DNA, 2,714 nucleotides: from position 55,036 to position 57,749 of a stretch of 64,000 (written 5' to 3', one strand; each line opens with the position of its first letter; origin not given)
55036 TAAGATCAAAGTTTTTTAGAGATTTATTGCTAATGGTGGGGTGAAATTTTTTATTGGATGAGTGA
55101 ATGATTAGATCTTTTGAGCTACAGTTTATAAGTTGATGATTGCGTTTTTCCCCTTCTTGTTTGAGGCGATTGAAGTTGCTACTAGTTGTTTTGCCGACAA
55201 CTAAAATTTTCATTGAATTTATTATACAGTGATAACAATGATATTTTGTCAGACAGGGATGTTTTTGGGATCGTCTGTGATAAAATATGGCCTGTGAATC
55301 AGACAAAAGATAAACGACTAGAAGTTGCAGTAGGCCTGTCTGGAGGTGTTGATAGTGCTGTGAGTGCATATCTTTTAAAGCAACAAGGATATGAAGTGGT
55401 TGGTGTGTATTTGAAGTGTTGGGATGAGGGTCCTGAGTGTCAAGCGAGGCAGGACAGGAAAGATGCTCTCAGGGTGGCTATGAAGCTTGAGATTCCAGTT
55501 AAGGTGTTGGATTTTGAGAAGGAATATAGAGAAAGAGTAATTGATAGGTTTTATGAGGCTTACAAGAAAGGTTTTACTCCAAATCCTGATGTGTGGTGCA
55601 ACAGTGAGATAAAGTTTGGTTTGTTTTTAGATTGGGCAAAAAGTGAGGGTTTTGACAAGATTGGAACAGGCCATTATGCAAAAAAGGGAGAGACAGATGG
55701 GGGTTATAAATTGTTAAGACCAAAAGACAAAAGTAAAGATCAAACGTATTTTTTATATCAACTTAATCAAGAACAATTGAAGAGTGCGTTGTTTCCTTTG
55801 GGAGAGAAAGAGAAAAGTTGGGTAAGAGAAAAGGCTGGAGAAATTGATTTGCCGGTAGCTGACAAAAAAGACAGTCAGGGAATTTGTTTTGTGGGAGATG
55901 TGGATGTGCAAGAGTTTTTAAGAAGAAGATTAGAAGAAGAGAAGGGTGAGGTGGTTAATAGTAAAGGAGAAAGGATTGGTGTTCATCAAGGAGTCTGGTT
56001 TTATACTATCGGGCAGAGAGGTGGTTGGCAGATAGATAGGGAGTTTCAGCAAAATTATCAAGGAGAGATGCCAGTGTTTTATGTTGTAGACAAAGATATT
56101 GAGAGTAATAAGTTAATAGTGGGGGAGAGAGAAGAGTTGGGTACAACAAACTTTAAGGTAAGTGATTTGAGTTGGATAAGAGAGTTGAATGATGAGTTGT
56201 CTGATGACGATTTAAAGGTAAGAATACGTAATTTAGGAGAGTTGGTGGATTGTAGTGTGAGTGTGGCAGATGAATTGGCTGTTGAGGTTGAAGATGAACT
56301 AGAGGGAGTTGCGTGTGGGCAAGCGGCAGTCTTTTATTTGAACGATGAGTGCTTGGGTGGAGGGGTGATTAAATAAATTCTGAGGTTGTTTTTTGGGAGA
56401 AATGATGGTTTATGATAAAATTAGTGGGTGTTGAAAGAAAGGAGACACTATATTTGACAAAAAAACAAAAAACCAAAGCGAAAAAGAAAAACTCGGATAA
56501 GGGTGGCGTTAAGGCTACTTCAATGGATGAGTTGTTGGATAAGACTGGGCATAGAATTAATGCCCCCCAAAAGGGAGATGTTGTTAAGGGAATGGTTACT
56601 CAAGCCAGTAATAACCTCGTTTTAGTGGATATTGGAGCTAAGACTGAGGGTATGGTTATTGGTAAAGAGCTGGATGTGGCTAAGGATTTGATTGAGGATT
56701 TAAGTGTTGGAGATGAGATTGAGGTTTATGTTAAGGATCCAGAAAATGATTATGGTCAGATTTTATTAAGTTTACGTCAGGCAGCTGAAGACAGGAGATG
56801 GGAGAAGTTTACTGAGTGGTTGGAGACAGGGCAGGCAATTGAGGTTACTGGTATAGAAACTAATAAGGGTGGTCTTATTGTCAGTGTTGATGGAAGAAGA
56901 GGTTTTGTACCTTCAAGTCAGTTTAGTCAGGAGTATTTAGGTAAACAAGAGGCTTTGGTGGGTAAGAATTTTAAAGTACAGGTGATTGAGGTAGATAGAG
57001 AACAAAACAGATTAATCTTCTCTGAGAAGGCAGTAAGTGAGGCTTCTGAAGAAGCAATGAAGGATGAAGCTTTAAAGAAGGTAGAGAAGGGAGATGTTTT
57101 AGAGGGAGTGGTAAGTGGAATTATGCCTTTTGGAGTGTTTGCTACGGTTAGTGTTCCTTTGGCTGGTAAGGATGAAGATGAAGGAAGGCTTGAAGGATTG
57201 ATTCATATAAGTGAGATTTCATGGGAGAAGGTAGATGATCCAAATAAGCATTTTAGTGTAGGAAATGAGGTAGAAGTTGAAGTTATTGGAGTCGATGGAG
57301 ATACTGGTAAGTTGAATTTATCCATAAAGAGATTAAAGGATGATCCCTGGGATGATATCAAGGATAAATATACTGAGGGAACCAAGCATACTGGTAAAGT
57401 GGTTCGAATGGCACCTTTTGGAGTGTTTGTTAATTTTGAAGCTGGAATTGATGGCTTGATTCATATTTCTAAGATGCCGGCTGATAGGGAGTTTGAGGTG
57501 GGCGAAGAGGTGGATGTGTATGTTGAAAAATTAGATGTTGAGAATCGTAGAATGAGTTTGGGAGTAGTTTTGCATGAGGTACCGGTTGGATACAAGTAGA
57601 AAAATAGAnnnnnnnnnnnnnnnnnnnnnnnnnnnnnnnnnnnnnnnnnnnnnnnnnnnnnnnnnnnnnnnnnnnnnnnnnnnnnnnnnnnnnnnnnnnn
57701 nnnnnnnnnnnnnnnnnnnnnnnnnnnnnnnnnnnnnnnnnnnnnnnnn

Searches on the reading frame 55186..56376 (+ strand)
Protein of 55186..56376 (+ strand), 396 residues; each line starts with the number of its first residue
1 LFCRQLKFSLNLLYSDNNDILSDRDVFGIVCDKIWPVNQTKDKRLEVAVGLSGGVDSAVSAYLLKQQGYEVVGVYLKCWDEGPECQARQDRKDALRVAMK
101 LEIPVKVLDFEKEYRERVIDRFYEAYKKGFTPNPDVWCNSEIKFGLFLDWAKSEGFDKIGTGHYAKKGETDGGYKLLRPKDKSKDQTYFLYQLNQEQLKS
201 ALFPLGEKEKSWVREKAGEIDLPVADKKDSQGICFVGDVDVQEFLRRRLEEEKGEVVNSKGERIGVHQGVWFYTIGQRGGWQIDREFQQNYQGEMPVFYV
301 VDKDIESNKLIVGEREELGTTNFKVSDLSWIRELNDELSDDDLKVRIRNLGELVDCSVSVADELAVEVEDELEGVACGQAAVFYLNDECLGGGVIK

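Call 10: search_protein_families(library=pfam, proteins=[window:55186-56376:+])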
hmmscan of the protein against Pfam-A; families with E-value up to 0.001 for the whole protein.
window:55186-56376:+ (396 aa): 5 families
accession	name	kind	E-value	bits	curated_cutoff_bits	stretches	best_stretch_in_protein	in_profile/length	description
PF03054.22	tRNA_Me_trans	-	1.6e-75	253.7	20.6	1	46-237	2-201/202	tRNA methyl transferase HUP domain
PF20259.3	tRNA_Me_trans_M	-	1.2e-17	63.7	27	1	242-314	1-66/66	tRNA methyl transferase PRC-barrel domain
PF20258.4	tRNA_Me_trans_C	-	5.3e-17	62.4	20.6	1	321-395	2-77/77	Aminomethyltransferase beta-barrel domain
PF02540.23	NAD_synthase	-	2.5e-06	27.2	21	1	46-115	20-86/242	NAD synthase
PF02568.20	ThiI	-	0.00018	21.6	20.5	1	50-86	9-45/197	Thiamine biosynthesis protein (ThiI)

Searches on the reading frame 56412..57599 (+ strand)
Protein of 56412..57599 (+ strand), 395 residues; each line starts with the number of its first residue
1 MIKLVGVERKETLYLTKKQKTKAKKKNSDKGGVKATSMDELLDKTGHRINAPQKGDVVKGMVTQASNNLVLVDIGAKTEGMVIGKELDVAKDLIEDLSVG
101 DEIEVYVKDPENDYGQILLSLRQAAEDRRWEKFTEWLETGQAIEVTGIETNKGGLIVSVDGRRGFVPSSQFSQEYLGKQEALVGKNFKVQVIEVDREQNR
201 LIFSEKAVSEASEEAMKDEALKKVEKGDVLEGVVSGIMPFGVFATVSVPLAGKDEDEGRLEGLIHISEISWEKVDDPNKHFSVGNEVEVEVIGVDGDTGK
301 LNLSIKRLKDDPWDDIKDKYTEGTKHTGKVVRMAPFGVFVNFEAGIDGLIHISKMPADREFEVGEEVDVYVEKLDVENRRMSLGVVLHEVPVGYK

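Call 10: search_protein_families(library=pfam, proteins=[window:56412-57599:+])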
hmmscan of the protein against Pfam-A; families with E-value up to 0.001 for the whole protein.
window:56412-57599:+ (395 aa): 5 families
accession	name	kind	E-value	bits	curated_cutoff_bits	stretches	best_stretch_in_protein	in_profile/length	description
PF00575.29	S1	-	6.4e-55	183.9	22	4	223-306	1-74/74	S1 RNA binding domain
PF23459.1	S1_RRP5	-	1.2e-12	48.7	27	0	225-304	2-71/72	RRP5 S1 domain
PF18614.7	RNase_II_C_S1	-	6.4e-05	23.2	26.6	0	358-386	31-59/59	RNase II-type exonuclease C-terminal S1 domain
PF13509.12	S1_2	-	0.00018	22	21.8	0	323-371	2-48/61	S1 domain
PF24353.1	DUF7513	-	0.0004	20.6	27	0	360-381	19-40/81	Domain of unknown function (DUF7513)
